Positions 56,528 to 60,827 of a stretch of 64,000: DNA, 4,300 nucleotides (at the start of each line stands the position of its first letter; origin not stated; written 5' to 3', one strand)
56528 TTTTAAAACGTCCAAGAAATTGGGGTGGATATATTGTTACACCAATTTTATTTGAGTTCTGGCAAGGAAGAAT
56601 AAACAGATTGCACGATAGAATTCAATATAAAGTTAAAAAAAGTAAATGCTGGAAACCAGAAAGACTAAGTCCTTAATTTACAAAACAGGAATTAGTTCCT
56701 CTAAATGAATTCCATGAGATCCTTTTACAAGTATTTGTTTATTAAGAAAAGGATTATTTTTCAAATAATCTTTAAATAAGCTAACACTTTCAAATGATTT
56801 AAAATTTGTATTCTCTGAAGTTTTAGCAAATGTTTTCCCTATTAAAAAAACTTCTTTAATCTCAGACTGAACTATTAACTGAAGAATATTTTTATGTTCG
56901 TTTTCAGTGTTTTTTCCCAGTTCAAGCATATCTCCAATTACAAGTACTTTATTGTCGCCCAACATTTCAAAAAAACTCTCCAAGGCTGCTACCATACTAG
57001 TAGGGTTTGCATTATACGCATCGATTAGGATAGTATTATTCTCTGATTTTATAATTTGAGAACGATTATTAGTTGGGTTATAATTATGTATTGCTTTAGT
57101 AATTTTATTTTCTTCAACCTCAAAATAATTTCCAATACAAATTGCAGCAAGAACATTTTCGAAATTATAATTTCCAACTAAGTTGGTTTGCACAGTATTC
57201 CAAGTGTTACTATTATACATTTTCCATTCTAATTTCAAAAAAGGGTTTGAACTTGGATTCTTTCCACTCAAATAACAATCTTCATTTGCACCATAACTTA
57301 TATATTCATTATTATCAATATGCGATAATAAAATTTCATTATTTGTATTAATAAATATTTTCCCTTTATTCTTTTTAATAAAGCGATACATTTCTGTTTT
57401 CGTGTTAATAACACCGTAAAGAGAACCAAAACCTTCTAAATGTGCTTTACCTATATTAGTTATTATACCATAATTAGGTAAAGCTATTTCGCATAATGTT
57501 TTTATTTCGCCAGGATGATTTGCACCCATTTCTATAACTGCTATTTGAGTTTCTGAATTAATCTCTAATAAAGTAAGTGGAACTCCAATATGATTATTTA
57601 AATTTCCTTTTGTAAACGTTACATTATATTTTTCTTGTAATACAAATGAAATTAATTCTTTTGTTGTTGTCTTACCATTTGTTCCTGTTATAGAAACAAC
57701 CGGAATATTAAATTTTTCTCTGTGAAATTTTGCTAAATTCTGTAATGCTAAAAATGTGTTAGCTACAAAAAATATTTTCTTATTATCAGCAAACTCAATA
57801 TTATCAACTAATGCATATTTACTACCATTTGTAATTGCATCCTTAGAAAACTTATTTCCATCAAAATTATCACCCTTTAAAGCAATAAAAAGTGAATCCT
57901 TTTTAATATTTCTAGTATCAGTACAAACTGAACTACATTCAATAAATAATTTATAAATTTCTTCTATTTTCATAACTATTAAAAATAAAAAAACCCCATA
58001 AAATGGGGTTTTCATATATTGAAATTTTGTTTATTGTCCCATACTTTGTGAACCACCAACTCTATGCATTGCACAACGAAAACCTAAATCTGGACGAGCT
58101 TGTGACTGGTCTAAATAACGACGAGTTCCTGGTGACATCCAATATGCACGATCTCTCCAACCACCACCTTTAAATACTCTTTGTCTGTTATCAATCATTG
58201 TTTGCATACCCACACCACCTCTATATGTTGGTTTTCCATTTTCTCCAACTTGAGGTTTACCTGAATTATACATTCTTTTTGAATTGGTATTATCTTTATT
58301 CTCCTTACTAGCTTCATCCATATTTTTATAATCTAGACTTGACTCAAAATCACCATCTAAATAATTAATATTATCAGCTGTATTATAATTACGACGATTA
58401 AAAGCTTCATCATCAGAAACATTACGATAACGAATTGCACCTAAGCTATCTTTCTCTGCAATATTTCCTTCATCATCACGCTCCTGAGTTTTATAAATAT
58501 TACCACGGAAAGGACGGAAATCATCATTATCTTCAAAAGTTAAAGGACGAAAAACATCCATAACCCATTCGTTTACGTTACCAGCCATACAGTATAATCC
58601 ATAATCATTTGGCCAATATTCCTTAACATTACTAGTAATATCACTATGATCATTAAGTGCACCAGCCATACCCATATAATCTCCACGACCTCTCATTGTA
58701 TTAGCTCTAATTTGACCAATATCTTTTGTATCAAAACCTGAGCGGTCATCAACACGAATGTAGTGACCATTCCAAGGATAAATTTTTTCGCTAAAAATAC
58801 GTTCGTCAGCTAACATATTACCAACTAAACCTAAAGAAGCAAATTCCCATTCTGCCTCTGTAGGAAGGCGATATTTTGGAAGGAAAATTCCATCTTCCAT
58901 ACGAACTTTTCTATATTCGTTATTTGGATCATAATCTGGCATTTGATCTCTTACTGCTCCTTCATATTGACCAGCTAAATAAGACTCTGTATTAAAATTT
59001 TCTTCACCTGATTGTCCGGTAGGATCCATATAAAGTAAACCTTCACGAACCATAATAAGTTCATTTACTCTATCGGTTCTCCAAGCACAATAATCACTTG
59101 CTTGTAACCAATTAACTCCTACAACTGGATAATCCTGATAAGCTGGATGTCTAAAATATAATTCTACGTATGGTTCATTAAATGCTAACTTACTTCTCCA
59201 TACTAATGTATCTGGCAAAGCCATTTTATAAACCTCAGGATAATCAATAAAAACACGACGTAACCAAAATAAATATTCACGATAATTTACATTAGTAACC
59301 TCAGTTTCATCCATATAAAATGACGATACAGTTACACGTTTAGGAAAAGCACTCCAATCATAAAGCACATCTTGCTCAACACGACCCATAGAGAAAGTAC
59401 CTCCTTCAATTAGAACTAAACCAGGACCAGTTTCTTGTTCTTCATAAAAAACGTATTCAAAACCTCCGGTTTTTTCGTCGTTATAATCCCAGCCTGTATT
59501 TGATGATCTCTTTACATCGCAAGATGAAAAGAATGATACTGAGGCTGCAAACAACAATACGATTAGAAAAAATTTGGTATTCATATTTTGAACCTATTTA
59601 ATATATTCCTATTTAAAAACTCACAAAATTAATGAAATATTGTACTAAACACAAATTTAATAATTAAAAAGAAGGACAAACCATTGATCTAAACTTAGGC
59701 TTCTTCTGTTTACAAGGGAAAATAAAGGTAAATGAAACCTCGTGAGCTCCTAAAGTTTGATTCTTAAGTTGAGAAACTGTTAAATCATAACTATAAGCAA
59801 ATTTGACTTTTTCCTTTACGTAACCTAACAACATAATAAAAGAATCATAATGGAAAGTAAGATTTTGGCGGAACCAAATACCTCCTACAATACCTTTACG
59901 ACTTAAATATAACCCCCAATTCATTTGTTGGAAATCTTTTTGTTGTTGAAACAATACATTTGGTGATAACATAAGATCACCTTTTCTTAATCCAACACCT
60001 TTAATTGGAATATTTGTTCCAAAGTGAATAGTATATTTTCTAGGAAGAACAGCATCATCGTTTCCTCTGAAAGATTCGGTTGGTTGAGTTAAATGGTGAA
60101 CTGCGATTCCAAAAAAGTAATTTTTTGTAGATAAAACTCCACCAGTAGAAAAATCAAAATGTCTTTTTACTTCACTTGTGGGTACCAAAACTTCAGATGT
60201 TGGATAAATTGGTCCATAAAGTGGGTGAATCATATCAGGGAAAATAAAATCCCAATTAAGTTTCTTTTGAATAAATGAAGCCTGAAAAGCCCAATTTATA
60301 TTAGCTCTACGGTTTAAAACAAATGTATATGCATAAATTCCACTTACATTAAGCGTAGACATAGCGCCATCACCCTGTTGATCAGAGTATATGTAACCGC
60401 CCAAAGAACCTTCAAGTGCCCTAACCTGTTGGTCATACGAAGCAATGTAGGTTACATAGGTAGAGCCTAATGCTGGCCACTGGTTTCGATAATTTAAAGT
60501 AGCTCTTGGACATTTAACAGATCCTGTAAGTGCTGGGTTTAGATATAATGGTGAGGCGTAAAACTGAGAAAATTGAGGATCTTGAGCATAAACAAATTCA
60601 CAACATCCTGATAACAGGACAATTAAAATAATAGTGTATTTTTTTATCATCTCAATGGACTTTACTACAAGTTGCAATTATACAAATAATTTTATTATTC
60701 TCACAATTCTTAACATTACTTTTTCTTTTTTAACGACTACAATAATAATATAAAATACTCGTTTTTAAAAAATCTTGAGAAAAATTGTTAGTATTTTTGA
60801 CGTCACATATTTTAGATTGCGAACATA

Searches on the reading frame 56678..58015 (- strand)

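Call 12: search_protein_families(library=pfam, proteins=[window:56678-58015:-], max_evalue=0.001)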
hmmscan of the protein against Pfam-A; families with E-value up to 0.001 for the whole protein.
window:56678-58015:- (445 aa): 3 families
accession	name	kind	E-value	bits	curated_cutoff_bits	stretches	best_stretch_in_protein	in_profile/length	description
PF08245.18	Mur_ligase_M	-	4.7e-38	131.6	24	1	109-294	1-199/200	Mur ligase middle domain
PF02875.26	Mur_ligase_C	-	5.7e-14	53.5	28.4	1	318-395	2-78/127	Mur ligase, glutamate ligase domain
PF01225.30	Mur_ligase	-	0.00013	22.7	21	1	29-87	4-76/95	Mur ligase family, catalytic domain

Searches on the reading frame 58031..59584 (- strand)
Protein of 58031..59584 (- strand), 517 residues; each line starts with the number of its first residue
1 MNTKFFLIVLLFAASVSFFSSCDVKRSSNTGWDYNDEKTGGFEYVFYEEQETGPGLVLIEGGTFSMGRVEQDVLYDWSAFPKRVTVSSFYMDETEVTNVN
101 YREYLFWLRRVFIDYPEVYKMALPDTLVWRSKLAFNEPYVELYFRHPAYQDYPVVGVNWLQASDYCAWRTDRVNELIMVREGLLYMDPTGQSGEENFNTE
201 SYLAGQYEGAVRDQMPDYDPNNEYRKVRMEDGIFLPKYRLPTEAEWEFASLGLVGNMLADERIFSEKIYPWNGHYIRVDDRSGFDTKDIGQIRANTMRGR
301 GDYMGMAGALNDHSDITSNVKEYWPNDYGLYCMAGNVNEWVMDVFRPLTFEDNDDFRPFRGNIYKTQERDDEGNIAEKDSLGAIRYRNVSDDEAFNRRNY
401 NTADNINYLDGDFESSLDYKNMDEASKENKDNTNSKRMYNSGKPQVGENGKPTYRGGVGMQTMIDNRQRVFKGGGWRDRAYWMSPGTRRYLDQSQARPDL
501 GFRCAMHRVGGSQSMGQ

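Call 12: search_protein_families(library=pfam, proteins=[window:58031-59584:-], max_evalue=0.001)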
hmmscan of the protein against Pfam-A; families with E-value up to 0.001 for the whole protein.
window:58031-59584:- (517 aa): 1 family
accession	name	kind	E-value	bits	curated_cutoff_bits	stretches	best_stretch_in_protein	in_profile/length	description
PF03781.23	FGE-sulfatase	-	3.4e-37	128.9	23.3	1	53-354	2-195/255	Sulfatase-modifying factor enzyme 1-like domain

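Call 49: search_protein_families(library=ncbifam, proteins=[window:58031-59584:-], max_evalue=0.00001)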
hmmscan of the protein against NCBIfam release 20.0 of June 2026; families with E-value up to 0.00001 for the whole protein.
window:58031-59584:- (517 aa): 6 families
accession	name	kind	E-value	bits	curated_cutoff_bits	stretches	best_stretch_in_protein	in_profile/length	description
TIGR03524.1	GldJ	equivalog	4.2e-137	458.2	458.2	1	5-512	11-550/559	gliding motility lipoprotein GldJ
TIGR03530.1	GldJ_short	equivalog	3.4e-103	345.6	382.9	3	25-183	33-191/396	gliding motility lipoprotein GldJ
TIGR03525.2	GldK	equivalog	9.6e-67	226.1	350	4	223-360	243-353/408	T9SS ring complex lipoprotein PorK/GldK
NF041186.1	SenA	equivalog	3e-08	33.5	420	0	52-172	166-291/382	selenoneine synthase SenA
NF051459.1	pyoverdine_PvdO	equivalog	1e-06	28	500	0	312-346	186-220/280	dihydropyoverdine dehydrogenase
TIGR03440.2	egtB_TIGR03440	equivalog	6.7e-06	25.5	360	0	54-172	171-294/413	ergothioneine biosynthesis protein EgtB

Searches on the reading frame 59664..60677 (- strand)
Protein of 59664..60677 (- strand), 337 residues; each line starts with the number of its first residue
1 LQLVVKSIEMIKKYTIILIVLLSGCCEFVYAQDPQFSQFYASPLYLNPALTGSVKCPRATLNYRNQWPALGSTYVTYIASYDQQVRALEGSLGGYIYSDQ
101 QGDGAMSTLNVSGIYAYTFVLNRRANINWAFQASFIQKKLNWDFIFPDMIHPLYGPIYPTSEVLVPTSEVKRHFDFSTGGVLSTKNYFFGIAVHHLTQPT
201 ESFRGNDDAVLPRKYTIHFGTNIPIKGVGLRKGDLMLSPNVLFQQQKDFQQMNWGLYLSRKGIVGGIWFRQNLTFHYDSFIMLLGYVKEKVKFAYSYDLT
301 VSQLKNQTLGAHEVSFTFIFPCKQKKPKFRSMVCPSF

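Call 12: search_protein_families(library=pfam, proteins=[window:59664-60677:-], max_evalue=0.001)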
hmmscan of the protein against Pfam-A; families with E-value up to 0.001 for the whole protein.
window:59664-60677:- (337 aa): 1 family
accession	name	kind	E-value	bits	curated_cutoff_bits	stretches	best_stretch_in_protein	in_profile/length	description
PF11751.14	PorP_SprF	-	7.2e-51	173.8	22.3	1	30-318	3-273/273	Type IX secretion system membrane protein PorP/SprF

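Call 49: search_protein_families(library=ncbifam, proteins=[window:59664-60677:-], max_evalue=0.00001)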
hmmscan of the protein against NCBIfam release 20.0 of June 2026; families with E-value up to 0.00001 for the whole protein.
window:59664-60677:- (337 aa): 1 family
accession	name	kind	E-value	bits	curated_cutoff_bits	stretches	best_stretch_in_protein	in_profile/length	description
TIGR03519.1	T9SS_PorP_fam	subfamily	2.1e-63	214.5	90.55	1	11-320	1-292/292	PorP/SprF family type IX secretion system membrane protein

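Call 62: search_solved_structures(query=window:59667-60677:-, max_evalue=0.01)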
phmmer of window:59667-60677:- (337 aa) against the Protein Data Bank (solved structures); distinct sequences matched with E-value up to 0.01: 0.

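Call 63: find_encoding_contigs(protein=window:59664-60650:-, flank=6000, max_places=4)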
Protein window:59664-60650:- (328 aa): no gene with exactly this product is on record in the collection.

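Call 67: find_related_loci(query=window:59667-60650:-, collection=metagenome_contigs, flank=6000)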
Query window:59667-60650:- (328 aa) in metagenome_contigs; peptide patterns used: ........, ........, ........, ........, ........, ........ (x = any residue, [..] = any of these).
190 stretches matched a pattern; 29 encode a relative of the query (tblastn E <= 1e-3); 29 distinct loci.
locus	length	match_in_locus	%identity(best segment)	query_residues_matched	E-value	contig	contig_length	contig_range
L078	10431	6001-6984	87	1-328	0e+0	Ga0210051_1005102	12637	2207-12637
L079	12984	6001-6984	86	1-328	0e+0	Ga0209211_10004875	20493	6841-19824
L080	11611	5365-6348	85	1-328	0e+0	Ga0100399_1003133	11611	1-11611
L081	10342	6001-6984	85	1-328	0e+0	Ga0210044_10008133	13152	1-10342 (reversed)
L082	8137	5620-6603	86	1-328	0e+0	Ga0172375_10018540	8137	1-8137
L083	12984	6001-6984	78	1-328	4e-179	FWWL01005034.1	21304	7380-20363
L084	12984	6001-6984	77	1-328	7e-178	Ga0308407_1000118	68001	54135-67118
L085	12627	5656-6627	78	4-328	9e-178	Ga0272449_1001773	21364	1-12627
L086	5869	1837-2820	77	1-328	3e-180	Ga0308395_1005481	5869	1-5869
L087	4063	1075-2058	72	1-328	8e-164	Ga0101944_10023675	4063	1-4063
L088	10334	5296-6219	67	21-328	2e-149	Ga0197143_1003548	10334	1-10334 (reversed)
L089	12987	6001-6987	60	1-328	7e-133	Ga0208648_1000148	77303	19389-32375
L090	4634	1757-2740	57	1-328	3e-134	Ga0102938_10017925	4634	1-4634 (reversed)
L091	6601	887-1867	59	1-328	9e-133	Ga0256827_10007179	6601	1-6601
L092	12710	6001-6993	60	1-328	9e-133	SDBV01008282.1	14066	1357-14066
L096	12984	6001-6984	54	1-328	2e-124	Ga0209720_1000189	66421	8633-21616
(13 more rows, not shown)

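Call 71: search_protein_families(library=pfam, proteins=[L078:2020-5820:-, L083:2062-5928:-, L096:2053-5859:-, L089:1857-5669:-], max_evalue=0.01)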
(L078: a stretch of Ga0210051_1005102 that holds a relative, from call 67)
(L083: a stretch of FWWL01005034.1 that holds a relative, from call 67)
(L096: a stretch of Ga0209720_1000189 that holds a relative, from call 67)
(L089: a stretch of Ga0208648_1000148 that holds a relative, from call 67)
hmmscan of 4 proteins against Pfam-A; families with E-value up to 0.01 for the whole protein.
L078:2020-5820:- (1266 aa): 1 family
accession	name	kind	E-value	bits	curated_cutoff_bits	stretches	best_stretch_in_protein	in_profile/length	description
PF01364.23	Peptidase_C25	-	1.5e-107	360.6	23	1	537-904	2-374/374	Peptidase family C25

L083:2062-5928:- (1288 aa): 6 families
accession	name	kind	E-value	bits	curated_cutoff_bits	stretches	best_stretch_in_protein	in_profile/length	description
PF01364.23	Peptidase_C25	-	9e-105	351.4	23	1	560-927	2-374/374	Peptidase family C25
PF13860.13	FlgD_ig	-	1.8e-06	28.3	27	1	1205-1270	13-74/79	FlgD Ig-like domain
PF18962.6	Por_Secre_tail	-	2.5e-06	28.1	27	1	1196-1280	2-72/75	Secretion system C-terminal sorting domain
PF13585.12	CHU_C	-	0.0007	20.1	27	1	1218-1278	28-79/86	CHU_C Type IX secretion signal domain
PF07495.19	Y_Y_Y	-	0.004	17.5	26.6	1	1137-1182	21-64/65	Y_Y_Y domain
PF20164.4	GspA_SrpA_N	-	0.0079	17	27.4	0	1152-1185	81-114/117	GspA/SrpA SigLec-like domain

L096:2053-5859:- (1268 aa): 3 families
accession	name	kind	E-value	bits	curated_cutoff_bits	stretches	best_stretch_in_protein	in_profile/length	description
PF01364.23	Peptidase_C25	-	3.1e-104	349.6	23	1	539-905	2-374/374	Peptidase family C25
PF13860.13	FlgD_ig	-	7.5e-06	26.3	27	1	1198-1252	25-77/79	FlgD Ig-like domain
PF19077.6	Big_13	-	0.0086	17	27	0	1101-1161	36-100/102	Bacterial Ig-like domain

L089:1857-5669:- (1270 aa): 1 family
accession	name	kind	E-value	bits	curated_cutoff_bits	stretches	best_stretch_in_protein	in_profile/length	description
PF01364.23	Peptidase_C25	-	1.6e-110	370.3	23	1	537-902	1-374/374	Peptidase family C25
